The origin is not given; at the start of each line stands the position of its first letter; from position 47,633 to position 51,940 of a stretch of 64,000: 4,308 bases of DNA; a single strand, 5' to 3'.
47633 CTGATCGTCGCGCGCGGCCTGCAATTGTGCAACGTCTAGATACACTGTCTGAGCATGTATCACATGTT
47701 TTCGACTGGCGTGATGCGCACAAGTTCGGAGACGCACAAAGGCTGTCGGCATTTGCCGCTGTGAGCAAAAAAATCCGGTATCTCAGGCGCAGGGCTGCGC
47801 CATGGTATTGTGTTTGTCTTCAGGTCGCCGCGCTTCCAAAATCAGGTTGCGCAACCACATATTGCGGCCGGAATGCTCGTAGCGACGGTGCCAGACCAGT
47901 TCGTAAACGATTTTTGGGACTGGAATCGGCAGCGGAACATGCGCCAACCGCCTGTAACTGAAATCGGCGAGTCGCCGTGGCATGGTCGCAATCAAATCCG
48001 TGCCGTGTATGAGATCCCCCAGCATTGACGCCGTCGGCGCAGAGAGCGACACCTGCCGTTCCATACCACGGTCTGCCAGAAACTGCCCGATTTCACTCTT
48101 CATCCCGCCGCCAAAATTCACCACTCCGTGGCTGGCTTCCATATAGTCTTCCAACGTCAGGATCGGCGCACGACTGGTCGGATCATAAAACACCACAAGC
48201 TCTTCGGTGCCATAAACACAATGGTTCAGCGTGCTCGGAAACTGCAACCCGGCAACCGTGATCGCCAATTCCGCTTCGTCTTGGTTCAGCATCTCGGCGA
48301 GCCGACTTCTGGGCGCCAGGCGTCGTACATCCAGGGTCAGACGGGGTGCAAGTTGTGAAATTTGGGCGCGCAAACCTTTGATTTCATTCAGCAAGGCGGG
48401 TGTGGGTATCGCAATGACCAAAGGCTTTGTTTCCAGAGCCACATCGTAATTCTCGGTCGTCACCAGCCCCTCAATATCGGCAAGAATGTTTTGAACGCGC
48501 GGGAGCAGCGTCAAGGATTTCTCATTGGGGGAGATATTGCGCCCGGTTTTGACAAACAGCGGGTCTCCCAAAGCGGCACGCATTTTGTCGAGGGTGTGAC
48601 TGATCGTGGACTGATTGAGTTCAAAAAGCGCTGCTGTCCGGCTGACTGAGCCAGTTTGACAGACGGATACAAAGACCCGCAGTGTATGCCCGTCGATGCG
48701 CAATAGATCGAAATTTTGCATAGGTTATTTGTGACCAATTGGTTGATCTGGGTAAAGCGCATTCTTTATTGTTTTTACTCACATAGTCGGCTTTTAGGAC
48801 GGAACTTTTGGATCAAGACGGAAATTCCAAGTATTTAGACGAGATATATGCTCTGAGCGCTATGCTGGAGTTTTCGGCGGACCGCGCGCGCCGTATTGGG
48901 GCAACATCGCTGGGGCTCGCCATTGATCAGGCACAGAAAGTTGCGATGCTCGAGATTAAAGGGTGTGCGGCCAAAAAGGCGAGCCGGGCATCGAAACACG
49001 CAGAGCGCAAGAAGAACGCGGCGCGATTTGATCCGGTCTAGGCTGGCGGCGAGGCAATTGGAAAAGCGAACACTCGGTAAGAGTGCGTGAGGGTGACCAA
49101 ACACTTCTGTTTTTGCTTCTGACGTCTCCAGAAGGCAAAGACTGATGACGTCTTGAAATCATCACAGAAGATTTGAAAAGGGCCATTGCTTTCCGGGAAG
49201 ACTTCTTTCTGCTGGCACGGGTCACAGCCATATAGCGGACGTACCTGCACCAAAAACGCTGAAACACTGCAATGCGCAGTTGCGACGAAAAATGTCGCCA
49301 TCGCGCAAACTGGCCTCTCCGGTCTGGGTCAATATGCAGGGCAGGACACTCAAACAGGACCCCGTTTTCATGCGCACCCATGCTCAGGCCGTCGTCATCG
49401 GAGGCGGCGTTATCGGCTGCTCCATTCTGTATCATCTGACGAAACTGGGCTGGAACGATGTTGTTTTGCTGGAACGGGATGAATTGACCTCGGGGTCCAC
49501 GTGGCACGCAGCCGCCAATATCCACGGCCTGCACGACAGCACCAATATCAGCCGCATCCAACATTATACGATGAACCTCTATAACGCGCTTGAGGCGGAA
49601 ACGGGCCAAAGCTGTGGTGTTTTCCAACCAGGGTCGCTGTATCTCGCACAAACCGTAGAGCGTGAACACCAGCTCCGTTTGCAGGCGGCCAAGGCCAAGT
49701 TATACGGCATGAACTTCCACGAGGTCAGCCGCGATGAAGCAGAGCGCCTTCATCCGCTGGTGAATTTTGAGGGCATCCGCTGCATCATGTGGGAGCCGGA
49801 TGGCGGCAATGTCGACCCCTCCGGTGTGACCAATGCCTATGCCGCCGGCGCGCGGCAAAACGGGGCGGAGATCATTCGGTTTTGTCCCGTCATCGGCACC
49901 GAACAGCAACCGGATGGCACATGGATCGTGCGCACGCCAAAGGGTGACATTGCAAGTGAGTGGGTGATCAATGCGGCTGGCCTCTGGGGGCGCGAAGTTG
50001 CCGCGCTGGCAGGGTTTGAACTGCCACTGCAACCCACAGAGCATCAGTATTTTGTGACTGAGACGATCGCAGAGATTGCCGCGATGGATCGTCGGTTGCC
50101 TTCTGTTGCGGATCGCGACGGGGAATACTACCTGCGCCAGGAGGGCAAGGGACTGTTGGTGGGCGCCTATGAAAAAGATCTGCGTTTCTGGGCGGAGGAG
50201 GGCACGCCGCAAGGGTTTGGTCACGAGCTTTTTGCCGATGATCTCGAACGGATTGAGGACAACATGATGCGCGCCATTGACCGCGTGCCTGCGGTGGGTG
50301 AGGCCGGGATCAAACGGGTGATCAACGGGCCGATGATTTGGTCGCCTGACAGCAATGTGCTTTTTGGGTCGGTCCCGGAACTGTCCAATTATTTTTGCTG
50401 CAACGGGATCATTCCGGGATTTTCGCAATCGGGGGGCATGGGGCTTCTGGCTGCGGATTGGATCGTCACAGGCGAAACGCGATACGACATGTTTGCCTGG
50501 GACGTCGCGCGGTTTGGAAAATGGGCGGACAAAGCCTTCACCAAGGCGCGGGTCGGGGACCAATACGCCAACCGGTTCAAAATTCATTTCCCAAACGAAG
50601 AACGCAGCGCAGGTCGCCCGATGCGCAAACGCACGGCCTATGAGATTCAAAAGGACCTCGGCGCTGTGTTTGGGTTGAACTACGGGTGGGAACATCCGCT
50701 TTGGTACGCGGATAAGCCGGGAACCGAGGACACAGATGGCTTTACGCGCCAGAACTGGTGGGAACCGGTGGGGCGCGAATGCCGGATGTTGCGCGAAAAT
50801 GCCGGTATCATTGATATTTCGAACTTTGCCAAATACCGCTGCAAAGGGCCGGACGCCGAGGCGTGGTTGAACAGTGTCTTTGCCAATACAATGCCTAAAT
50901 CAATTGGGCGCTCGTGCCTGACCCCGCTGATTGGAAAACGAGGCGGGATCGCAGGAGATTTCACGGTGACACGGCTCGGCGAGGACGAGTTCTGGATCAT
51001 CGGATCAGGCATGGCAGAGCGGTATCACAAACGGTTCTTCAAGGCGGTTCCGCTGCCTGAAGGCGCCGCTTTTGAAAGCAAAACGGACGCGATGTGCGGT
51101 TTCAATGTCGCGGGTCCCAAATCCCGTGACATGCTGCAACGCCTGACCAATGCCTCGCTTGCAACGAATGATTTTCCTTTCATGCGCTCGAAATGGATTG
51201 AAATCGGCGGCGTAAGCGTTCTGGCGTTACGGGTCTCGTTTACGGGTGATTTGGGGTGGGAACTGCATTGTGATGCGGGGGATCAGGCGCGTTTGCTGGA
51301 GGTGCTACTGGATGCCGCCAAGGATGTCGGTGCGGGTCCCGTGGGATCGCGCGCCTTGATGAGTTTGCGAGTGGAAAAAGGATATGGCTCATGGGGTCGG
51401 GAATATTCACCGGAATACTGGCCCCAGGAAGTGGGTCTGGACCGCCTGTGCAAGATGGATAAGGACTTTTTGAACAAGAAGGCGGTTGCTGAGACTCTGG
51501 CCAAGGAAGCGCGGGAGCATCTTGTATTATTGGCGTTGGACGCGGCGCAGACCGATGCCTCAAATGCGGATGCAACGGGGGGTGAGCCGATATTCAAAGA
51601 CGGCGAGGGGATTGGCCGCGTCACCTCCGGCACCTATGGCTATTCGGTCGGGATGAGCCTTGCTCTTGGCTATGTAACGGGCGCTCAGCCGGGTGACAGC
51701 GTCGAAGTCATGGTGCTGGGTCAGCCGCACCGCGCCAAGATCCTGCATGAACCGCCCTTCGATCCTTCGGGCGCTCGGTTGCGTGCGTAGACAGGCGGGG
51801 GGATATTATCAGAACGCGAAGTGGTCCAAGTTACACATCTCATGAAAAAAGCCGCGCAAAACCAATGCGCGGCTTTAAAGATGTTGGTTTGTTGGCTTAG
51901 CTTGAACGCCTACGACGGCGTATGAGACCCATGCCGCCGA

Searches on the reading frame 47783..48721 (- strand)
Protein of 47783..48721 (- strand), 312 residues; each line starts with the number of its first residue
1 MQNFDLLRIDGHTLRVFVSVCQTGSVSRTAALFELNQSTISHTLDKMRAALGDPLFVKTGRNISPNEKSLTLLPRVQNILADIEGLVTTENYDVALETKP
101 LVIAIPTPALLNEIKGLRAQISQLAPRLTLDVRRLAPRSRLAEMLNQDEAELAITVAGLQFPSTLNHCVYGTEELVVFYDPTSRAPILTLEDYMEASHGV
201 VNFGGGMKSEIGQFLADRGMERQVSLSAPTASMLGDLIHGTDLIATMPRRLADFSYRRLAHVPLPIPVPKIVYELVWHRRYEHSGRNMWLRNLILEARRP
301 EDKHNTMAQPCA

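Call 3: search_protein_families(library=pfam, proteins=[window:47783-48721:-])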
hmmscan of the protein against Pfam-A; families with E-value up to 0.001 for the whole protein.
window:47783-48721:- (312 aa): 2 families
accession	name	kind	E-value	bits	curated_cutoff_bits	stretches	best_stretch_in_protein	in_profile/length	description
PF03466.25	LysR_substrate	-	1.5e-14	54.4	28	1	101-297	8-207/209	LysR substrate binding domain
PF00126.33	HTH_1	-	1.2e-13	51.2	26.6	1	13-67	3-57/60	Bacterial regulatory helix-turn-helix protein, lysR family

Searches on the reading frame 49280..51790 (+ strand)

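Call 3: search_protein_families(library=pfam, proteins=[window:49280-51790:+])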
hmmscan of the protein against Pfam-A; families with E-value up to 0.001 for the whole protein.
window:49280-51790:+ (836 aa): 4 families
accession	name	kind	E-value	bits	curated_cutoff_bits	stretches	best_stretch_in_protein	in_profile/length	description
PF01266.30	DAO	-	2.6e-65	221.7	27.9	1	37-394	2-353/353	FAD dependent oxidoreductase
PF01571.26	GCV_T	-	2e-62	211.2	25.6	1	454-722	2-254/255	Aminomethyltransferase folate-binding domain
PF16350.10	FAO_M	-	2.2e-17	63.4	27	1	397-449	1-54/56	FAD dependent oxidoreductase central domain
PF08669.17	GCV_T_C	-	3.1e-16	59.5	25.9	1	762-828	12-80/80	Glycine cleavage T-protein C-terminal barrel domain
